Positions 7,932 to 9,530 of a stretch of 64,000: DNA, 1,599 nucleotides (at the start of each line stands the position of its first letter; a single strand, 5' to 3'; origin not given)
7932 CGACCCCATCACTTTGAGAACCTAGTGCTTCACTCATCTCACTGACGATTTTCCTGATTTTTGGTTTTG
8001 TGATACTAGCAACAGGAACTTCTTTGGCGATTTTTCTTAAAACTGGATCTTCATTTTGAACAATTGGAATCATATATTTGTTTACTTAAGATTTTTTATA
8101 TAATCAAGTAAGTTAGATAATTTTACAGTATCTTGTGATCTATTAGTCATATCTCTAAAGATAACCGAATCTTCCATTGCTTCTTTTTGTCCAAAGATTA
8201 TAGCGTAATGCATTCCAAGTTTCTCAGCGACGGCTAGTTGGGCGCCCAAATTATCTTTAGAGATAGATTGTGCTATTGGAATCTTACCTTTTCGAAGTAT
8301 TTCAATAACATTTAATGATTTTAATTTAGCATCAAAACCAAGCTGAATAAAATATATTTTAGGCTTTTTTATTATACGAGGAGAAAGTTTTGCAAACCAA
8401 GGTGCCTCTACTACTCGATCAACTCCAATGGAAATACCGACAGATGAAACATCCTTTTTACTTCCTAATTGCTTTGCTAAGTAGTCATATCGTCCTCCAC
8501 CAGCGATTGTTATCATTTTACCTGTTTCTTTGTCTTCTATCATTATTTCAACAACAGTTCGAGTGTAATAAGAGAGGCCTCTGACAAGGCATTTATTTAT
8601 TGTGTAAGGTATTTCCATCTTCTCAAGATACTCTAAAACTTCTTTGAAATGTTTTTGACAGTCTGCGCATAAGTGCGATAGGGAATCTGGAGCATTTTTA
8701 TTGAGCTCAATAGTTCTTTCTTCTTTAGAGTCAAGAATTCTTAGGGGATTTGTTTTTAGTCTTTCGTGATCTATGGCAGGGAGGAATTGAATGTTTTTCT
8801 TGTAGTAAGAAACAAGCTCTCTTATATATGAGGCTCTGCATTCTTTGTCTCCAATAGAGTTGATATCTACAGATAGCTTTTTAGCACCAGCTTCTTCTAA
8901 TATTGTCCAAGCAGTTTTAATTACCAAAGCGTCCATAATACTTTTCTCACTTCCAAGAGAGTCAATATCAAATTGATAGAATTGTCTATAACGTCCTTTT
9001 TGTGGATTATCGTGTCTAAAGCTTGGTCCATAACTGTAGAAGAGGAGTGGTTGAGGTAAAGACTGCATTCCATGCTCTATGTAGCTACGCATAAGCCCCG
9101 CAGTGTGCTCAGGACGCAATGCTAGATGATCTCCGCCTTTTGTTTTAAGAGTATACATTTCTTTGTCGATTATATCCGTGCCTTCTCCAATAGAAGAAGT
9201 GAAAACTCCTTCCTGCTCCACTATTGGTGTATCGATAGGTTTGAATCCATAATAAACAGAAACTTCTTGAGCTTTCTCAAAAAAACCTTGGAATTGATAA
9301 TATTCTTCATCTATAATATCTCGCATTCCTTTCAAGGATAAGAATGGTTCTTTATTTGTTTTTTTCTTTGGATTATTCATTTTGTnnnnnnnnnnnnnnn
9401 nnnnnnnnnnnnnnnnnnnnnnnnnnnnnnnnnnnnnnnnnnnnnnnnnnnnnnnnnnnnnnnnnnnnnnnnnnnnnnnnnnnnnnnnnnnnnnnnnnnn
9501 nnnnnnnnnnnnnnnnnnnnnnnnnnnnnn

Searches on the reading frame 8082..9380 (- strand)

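Call 69: search_protein_families(library=pfam, proteins=[window:8082-9380:-], max_evalue=0.0001)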
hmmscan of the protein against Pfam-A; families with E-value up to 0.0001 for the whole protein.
window:8082-9380:- (432 aa): 3 families
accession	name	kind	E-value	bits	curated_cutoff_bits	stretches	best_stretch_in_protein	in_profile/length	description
PF13393.11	tRNA-synt_His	-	3.4e-28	99.2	25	1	18-323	1-308/308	Histidyl-tRNA synthetase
PF00587.30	tRNA-synt_2b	-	2.2e-14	54.4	29.3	1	76-323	1-171/179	tRNA synthetase class II core domain (G, H, P, S and T)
PF03129.25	HGTP_anticodon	-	2.7e-10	40.7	21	1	355-430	18-93/94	Anticodon binding domain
